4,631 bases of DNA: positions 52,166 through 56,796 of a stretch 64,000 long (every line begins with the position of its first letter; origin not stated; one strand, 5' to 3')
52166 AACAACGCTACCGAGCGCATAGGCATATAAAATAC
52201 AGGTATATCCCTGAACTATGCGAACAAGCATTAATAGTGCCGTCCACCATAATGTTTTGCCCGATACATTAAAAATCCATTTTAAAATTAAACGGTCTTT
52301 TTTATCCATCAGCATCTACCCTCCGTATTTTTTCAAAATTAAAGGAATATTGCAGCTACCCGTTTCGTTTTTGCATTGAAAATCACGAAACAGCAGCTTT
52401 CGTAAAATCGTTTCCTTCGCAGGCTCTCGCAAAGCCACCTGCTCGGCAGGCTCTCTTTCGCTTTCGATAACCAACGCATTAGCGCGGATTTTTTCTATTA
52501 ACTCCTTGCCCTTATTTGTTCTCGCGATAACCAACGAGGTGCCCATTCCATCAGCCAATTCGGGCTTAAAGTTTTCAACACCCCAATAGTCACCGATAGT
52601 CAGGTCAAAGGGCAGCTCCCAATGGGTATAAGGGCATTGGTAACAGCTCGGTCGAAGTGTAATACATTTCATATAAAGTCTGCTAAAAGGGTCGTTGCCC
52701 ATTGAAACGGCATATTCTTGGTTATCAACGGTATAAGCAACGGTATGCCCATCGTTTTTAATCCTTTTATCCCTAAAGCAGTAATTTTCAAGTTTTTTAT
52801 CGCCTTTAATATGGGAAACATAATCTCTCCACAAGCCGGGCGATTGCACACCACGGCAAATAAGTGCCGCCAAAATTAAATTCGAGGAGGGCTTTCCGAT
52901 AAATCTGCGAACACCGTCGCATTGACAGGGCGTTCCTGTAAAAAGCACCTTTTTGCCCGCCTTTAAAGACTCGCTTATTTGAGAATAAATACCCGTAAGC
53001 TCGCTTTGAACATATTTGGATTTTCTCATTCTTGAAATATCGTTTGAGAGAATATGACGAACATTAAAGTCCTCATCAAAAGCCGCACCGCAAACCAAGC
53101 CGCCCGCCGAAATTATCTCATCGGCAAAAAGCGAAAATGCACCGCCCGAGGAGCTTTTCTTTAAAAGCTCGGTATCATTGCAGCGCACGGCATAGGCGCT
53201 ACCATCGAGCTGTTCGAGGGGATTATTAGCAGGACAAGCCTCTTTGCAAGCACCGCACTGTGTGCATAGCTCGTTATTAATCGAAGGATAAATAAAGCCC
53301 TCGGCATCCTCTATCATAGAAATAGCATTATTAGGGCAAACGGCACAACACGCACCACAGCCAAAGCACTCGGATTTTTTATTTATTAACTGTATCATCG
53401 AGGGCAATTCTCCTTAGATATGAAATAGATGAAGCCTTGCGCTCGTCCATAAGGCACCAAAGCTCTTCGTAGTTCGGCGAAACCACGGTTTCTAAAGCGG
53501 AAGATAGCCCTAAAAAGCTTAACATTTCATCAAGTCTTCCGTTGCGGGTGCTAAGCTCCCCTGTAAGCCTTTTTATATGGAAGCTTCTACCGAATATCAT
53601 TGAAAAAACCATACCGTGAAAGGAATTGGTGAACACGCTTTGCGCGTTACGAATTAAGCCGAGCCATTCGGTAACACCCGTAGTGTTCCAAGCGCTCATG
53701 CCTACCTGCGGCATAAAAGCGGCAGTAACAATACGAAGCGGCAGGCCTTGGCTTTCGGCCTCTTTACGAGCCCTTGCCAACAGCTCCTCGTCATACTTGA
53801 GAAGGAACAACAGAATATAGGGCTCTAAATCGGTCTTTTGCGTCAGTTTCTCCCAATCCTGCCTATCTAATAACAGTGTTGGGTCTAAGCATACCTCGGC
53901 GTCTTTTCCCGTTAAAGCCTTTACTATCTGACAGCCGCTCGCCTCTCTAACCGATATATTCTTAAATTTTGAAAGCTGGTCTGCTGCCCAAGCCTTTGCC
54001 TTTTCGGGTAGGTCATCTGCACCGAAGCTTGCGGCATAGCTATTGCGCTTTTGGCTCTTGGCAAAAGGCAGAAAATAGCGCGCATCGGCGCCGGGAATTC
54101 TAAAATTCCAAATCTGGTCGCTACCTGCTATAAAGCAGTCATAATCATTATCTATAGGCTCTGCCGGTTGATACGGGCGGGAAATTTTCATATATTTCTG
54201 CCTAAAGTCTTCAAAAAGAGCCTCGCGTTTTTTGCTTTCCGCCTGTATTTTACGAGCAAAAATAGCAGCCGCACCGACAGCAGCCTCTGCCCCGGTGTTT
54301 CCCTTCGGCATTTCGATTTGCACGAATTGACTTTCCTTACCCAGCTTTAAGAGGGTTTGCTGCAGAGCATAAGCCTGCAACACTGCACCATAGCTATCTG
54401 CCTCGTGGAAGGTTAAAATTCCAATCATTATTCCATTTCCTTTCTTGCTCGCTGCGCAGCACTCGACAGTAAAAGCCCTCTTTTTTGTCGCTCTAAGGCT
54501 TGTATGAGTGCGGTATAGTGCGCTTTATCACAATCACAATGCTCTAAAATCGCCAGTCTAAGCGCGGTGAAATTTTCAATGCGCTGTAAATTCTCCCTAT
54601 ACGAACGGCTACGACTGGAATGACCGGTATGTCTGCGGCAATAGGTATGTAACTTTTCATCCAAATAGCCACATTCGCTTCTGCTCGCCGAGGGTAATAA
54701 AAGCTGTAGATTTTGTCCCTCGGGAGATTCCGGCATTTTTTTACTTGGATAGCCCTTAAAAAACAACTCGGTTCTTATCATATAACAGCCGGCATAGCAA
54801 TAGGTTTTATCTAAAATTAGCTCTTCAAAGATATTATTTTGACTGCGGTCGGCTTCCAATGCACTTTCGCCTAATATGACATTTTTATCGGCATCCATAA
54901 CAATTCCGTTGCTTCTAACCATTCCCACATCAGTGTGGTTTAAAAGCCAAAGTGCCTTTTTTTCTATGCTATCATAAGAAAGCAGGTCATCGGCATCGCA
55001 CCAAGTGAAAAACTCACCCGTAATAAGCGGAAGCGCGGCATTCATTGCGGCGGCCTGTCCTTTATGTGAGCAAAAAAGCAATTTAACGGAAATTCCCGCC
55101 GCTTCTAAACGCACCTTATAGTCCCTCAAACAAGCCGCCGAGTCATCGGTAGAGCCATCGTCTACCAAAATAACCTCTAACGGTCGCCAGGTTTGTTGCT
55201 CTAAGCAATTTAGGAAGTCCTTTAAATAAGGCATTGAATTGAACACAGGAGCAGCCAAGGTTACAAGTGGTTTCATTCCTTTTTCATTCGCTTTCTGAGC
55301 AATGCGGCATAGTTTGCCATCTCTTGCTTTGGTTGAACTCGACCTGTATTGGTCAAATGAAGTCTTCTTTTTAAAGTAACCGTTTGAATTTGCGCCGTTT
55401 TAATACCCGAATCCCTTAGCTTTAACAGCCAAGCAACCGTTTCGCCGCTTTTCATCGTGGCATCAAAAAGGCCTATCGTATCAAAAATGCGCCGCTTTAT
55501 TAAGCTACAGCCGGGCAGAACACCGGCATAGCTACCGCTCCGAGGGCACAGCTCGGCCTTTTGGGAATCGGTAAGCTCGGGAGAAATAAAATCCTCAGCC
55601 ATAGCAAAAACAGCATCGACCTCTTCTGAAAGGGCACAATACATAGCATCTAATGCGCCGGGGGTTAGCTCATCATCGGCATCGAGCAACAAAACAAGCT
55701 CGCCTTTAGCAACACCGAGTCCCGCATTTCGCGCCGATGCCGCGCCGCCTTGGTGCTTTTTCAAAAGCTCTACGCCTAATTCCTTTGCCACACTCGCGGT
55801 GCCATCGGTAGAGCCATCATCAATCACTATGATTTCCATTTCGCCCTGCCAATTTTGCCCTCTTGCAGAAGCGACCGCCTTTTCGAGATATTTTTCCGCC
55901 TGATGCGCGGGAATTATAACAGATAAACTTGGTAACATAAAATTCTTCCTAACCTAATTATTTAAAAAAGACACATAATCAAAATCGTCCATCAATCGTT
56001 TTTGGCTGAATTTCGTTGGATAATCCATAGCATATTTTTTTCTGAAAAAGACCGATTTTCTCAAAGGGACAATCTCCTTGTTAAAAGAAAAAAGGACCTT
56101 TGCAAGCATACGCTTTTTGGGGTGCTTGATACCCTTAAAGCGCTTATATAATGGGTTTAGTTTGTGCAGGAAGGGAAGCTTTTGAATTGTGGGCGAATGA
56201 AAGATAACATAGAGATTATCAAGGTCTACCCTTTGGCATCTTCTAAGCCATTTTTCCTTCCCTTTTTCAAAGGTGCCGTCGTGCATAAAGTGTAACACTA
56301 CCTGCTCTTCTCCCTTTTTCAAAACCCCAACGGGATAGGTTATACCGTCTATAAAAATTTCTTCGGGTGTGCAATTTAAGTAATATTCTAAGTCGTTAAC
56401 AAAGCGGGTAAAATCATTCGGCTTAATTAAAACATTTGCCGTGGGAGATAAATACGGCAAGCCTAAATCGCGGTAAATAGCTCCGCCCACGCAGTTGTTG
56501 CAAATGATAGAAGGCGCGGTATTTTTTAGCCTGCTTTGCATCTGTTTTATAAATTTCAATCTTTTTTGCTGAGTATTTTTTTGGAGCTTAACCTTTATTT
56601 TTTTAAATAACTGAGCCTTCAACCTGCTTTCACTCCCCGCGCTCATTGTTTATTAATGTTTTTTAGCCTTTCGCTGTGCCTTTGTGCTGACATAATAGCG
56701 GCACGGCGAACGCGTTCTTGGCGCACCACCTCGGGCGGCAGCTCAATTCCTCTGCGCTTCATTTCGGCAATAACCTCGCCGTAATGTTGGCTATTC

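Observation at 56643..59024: Tandem paralogous ~390-400-aa proteins with a QueC-like PP-loop core, in the position where a lasso cyclase or EPS amidotransferase would be expected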

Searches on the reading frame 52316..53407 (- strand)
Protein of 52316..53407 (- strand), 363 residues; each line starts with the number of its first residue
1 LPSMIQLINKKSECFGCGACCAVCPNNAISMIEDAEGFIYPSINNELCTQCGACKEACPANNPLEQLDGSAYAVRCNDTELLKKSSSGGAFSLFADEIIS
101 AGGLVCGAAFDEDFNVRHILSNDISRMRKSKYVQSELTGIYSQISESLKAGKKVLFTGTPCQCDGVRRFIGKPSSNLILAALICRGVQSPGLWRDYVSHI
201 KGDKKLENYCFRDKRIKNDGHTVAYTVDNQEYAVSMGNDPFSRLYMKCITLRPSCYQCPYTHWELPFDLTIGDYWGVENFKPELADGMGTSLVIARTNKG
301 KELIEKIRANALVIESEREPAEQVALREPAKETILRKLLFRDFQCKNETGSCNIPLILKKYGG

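Call 9: search_protein_families(library=pfam, proteins=[window:52316-53407:-], max_evalue=0.01)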
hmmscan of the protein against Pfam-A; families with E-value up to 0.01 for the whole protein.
window:52316-53407:- (363 aa): 13 families
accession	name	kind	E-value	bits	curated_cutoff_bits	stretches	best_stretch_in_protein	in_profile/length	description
PF04432.18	FrhB_FdhB_C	-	5.6e-19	68.9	23.3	1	152-313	2-142/150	Coenzyme F420 hydrogenase/dehydrogenase, beta subunit C terminus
PF12838.12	Fer4_7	-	6.9e-10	39.7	27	1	14-61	2-51/52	4Fe-4S dicluster domain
PF00037.32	Fer4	-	3e-09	36.7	21.1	1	42-61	2-21/24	4Fe-4S binding domain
PF13237.11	Fer4_10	-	3.4e-08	33.7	25.5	2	42-67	3-30/53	4Fe-4S dicluster domain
PF14697.11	Fer4_21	-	3.1e-07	30.8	35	1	11-61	5-54/59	4Fe-4S dicluster domain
PF13187.11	Fer4_9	-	4e-07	30.4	27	1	14-61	2-50/52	4Fe-4S dicluster domain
PF13484.11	Fer4_16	-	4e-06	27.9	30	0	13-29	1-17/66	4Fe-4S double cluster binding domain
PF12837.12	Fer4_6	-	0.00016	21.9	25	1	41-61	2-22/24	4Fe-4S binding domain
PF12797.12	Fer4_2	-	0.00018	21.7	24.5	1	41-60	3-22/22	4Fe-4S binding domain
PF25160.1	LdpA_Fe-S-bd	-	0.00058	20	27.6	1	11-32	25-46/49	LdpA Fe-S cluster-binding domain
PF04422.18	FrhB_FdhB_N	-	0.0022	18.5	22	1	71-137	1-73/78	Coenzyme F420 hydrogenase/dehydrogenase, beta subunit N-term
PF13534.11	Fer4_17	-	0.0058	17.6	22.2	0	46-61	44-59/61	4Fe-4S dicluster domain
PF12800.12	Fer4_4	-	0.0086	16.8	24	1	46-60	2-16/17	4Fe-4S binding domain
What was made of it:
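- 52316..53407 (-): FrhB-like Fe-S flavoprotein, paired with the pyruvyl transferase. Pfam FrhB_FdhB_C plus Fer4 (call 9).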

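Call 19: search_protein_families(library=ncbifam, proteins=[window:52316-53407:-], max_evalue=0.01)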
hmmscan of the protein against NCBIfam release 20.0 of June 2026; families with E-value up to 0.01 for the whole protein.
window:52316-53407:- (363 aa): 62 families (the best 25 are shown)
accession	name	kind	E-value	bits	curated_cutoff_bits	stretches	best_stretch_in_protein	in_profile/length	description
NF058577.1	FdxA_fam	equivalog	6.1e-09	35.9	65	1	11-61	6-51/52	4Fe-4S ferredoxin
NF005505.0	PRK07118.1-4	equivalog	1.8e-08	34.2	378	1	13-78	142-203/265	Fe-S cluster domain-containing protein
NF040616.1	F420_dehyd_FpoF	exception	2.3e-08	33.4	475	1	2-238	2-243/337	F420H2 dehydrogenase subunit FpoF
TIGR03294.1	FrhG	equivalog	2.8e-08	33.8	245.5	1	5-60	168-217/228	coenzyme F420 hydrogenase subunit gamma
NF042909.1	FMH_DH_FwdF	exception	4.2e-08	32.7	375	1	7-61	252-309/336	tungsten-dependent formylmethanofuran dehydrogenase subunit FwdF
NF004541.0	PRK05888.2-2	equivalog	5e-08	33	217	1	4-61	55-109/168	NADH-quinone oxidoreductase subunit NuoI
NF009053.0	PRK12387.1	subfamily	5.3e-08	32.8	204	1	11-61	37-88/180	formate hydrogenlyase complex iron-sulfur subunit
NF041836.1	rnfB_Methano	equivalog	5.8e-08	32.5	445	1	13-77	142-202/265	Rnf electron transport complex subunit RnfB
NF040864.1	HgcB_ferredoxin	equivalog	7.5e-08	32.1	99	1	7-61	9-59/93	mercury methylation ferredoxin HgcB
NF006808.0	PRK09326.1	equivalog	1.6e-07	30.6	444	1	2-185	3-194/341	F420H2 dehydrogenase subunit F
TIGR01971.1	NuoI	subfamily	2.4e-07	30.3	113.05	1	10-61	40-96/121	NADH-quinone oxidoreductase, chain I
NF010369.0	PRK13795.1-4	equivalog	2.6e-07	29.2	1086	1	5-60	569-621/633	hypothetical protein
TIGR02700.1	flavo_MJ0208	hypoth_equivalog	3.1e-07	29.9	251.35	1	10-65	146-196/234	dihydromethanopterin reductase (acceptor)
NF005503.0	PRK07118.1-2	equivalog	3.7e-07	29.7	252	1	13-84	139-205/292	RnfABCDGE type electron transport complex subunit B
NF043069.1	T4HPD_activ_SAM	equivalog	5.1e-07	29.4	425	1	7-62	46-96/299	trans-4-hydroxy-L-proline dehydratase activase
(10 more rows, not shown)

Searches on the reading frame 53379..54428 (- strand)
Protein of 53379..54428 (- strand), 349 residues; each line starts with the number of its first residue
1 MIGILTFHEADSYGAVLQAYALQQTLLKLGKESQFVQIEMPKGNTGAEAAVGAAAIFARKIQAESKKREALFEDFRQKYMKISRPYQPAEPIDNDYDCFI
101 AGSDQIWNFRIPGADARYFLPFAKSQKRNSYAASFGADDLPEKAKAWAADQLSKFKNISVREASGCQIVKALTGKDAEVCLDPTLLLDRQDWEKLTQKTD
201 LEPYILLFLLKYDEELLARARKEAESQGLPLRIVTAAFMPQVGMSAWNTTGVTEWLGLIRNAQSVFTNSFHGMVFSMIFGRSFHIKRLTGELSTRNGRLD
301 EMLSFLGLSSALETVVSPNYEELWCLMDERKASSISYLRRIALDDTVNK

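Call 9: search_protein_families(library=pfam, proteins=[window:53379-54428:-], max_evalue=0.01)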
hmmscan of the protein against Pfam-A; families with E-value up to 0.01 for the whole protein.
window:53379-54428:- (349 aa): 1 family
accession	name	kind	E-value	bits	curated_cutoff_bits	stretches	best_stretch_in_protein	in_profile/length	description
PF04230.19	PS_pyruv_trans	-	1.9e-28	100.6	25.3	1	13-283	2-273/280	Polysaccharide pyruvyl transferase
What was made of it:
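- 53379..54428 (-): Polysaccharide pyruvyl transferase in the same operon. It is the likely source of the carboxylate. Pfam PF04230, E 1.9e-28 (call 9).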

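Call 19: search_protein_families(library=ncbifam, proteins=[window:53379-54428:-], max_evalue=0.01)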
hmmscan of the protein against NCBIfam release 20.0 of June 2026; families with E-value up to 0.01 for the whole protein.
window:53379-54428:- (349 aa): 1 family
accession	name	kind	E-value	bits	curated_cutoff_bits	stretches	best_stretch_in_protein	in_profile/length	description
TIGR03609.1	S_layer_CsaB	equivalog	2.2e-05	23.9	213.1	1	144-280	118-270/301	polysaccharide pyruvyl transferase CsaB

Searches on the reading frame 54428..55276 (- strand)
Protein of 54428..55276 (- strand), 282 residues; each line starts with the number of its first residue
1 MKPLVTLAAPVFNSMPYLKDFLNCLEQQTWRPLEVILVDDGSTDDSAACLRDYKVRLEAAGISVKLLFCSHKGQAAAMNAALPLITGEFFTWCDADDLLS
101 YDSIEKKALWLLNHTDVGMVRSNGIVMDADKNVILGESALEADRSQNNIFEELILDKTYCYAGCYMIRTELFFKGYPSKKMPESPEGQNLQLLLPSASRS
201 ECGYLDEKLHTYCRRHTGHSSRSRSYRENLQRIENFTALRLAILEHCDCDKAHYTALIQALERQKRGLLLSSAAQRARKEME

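Call 9: search_protein_families(library=pfam, proteins=[window:54428-55276:-], max_evalue=0.01)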
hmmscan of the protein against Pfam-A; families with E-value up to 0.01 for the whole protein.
window:54428-55276:- (282 aa): 4 families
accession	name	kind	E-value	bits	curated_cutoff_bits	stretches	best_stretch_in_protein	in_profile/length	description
PF00535.33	Glycos_transf_2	-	9.7e-21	74.9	23.3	1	10-117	5-111/168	Glycosyl transferase family 2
PF10111.15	Glyco_tranf_2_2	-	1.7e-05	24.9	27.3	1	16-108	13-103/276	Glycosyltransferase like family 2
PF13641.12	Glyco_tranf_2_3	-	7.3e-05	23.3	27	1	5-123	3-122/230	Glycosyltransferase like family 2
PF13704.12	Glyco_tranf_2_4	-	0.0034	18.3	27.5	1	13-107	2-92/98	Glycosyl transferase family 2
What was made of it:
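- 54428..55938 (-): Two family-2 glycosyltransferases: 54428-55276 and 55273-55938. Pfam (call 9).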

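Call 19: search_protein_families(library=ncbifam, proteins=[window:54428-55276:-], max_evalue=0.01)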
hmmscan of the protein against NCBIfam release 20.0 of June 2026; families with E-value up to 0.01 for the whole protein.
window:54428-55276:- (282 aa): 14 families
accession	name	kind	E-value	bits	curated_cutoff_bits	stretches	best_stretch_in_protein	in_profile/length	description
NF007482.0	PRK10073.1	equivalog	7.5e-19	67.9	423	1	3-125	6-123/334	glycosyltransferase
NF047683.1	TeichurnBiosyTuaG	equivalog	1.1e-13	51.4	400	1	2-114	5-114/252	teichuronic acid biosynthesis protein TuaG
TIGR03937.1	PgaC_IcaA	equivalog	6.1e-11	41.9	422.3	1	3-126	45-165/407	poly-beta-1,6-N-acetyl-D-glucosamine synthase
TIGR03111.1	glyc2_xrt_Gpos1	hypoth_equivalog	4.6e-10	38.9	363.95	1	3-117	49-162/439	TIGR03111 family XrtG-associated glycosyltransferase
NF053739.1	GlytfEpsEBac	equivalog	6.6e-10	38.4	450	1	5-186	3-177/265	glycosyltransferase EpsE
NF038302.1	EPS_HpsE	equivalog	8.7e-08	31.5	300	1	5-120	3-120/307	hormogonium polysaccharide biosynthesis glycosyltransferase HpsE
NF041875.1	EPS_EpsD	equivalog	1.6e-07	31.1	370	1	10-106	6-99/325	exopolysaccharide biosynthesis glycosyltransferase EpsD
TIGR03965.1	mycofact_glyco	equivalog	2.2e-07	30.1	280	1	4-98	75-166/467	mycofactocin biosynthesis glycosyltransferase MftF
TIGR04283.1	glyco_like_mftF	equivalog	1.1e-06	28.4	182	1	10-105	6-91/221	TIGR04283 family arsenosugar biosynthesis glycosyltransferase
TIGR04440.1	glyco_TIGR04440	domain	1.4e-06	28.2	70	1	5-177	2-177/215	TIGR00180 family glycosyltransferase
NF050050.1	ProtGlycPglI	equivalog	4.4e-06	26.3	500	1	3-105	2-102/306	GalNAc(5)-diNAcBac-PP-undecaprenol beta-1,3-glucosyltransferase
NF007986.1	PRK10714.1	equivalog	5.7e-06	25.6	529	1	8-97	11-101/316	undecaprenyl-phosphate 4-deoxy-4-formamido-L-arabinose transferase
TIGR04242.1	nodulat_NodC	equivalog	0.0022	17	550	1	3-120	48-164/395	chitooligosaccharide synthase NodC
NF007453.0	PRK10018.1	equivalog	0.0083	15.8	382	0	2-99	5-99/280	colanic acid biosynthesis glycosyltransferase WcaA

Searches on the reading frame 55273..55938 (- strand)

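Call 9: search_protein_families(library=pfam, proteins=[window:55273-55938:-], max_evalue=0.01)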
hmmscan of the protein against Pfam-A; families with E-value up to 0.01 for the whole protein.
window:55273-55938:- (221 aa): 3 families
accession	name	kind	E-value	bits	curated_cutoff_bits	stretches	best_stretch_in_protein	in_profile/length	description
PF00535.33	Glycos_transf_2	-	6.4e-29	101.5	23.3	1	6-113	1-114/168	Glycosyl transferase family 2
PF13641.12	Glyco_tranf_2_3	-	4.8e-11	43.6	27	1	3-113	1-122/230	Glycosyltransferase like family 2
PF10111.15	Glyco_tranf_2_2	-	2.8e-10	40.6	27.3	1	6-112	1-120/276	Glycosyltransferase like family 2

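Call 19: search_protein_families(library=ncbifam, proteins=[window:55273-55938:-], max_evalue=0.01)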
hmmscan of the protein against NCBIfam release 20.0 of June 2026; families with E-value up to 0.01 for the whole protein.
window:55273-55938:- (221 aa): 28 families (the best 25 are shown)
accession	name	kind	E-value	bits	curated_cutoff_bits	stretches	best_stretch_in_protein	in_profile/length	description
NF007482.0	PRK10073.1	equivalog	1.4e-20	73.6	423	1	3-125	6-132/334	glycosyltransferase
TIGR03965.1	mycofact_glyco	equivalog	1.5e-20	73.5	280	1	3-180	74-269/467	mycofactocin biosynthesis glycosyltransferase MftF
TIGR04283.1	glyco_like_mftF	equivalog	1.7e-19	70.3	182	1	5-196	1-192/221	TIGR04283 family arsenosugar biosynthesis glycosyltransferase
NF047683.1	TeichurnBiosyTuaG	equivalog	1.8e-16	60.5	400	1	3-140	6-148/252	teichuronic acid biosynthesis protein TuaG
NF041875.1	EPS_EpsD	equivalog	3.2e-15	56.3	370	1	5-104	1-105/325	exopolysaccharide biosynthesis glycosyltransferase EpsD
NF050050.1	ProtGlycPglI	equivalog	6e-15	55.4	500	1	3-111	2-116/306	GalNAc(5)-diNAcBac-PP-undecaprenol beta-1,3-glucosyltransferase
TIGR03469.1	HpnB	hypoth_equivalog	8.9e-12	44.7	379.25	1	2-60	43-101/386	hopene-associated glycosyltransferase HpnB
TIGR03937.1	PgaC_IcaA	equivalog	3.6e-11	42.7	422.3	1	3-106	45-153/407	poly-beta-1,6-N-acetyl-D-glucosamine synthase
NF010496.0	PRK13915.1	equivalog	5e-09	35.7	262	1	4-88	32-126/307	glucosyl-3-phosphoglycerate synthase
TIGR04182.1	glyco_TIGR04182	equivalog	5.8e-09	35.8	325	1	6-104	3-98/293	S-layer glycoprotein N-glycosyltransferase AglJ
NF038302.1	EPS_HpsE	equivalog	3.1e-07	29.7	300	1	5-89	3-97/307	hormogonium polysaccharide biosynthesis glycosyltransferase HpsE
NF038299.1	EPS_HpsN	equivalog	4.3e-07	29.2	425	1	3-108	1-111/317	hormogonium polysaccharide biosynthesis glycosyltransferase HpsN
NF007453.0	PRK10018.1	equivalog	9.7e-07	28.7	382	1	3-134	6-144/280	colanic acid biosynthesis glycosyltransferase WcaA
TIGR04242.1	nodulat_NodC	equivalog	1.2e-06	27.8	550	1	2-96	47-149/395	chitooligosaccharide synthase NodC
TIGR04017.1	WcaA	equivalog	2.4e-06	27.3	495.75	1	3-132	5-141/279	colanic acid biosynthesis glycosyltransferase WcaA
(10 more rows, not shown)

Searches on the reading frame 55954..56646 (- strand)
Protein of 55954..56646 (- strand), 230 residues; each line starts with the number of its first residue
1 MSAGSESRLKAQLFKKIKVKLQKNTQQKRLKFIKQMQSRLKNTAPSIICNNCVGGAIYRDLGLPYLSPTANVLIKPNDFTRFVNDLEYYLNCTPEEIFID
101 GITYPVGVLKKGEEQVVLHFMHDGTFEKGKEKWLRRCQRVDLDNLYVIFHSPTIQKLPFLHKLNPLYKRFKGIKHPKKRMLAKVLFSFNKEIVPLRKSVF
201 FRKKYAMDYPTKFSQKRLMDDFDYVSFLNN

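Call 9: search_protein_families(library=pfam, proteins=[window:55954-56646:-], max_evalue=0.01)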
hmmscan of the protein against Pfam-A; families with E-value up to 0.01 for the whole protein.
window:55954-56646:- (230 aa): 1 family
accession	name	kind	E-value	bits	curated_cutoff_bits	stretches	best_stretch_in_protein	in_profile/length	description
PF08942.16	DUF1919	-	1.1e-36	126.7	25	1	29-229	7-196/196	Domain of unknown function (DUF1919)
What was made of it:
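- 55954..56646 (-): DUF1919 protein. Its start overlaps the end of gene A by 4 nt. Pfam PF08942, E 1.1e-36 (call 9).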

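Call 19: search_protein_families(library=ncbifam, proteins=[window:55954-56646:-], max_evalue=0.01)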
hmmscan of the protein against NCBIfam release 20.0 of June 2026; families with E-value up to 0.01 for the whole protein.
window:55954-56646:- (230 aa): 0 families
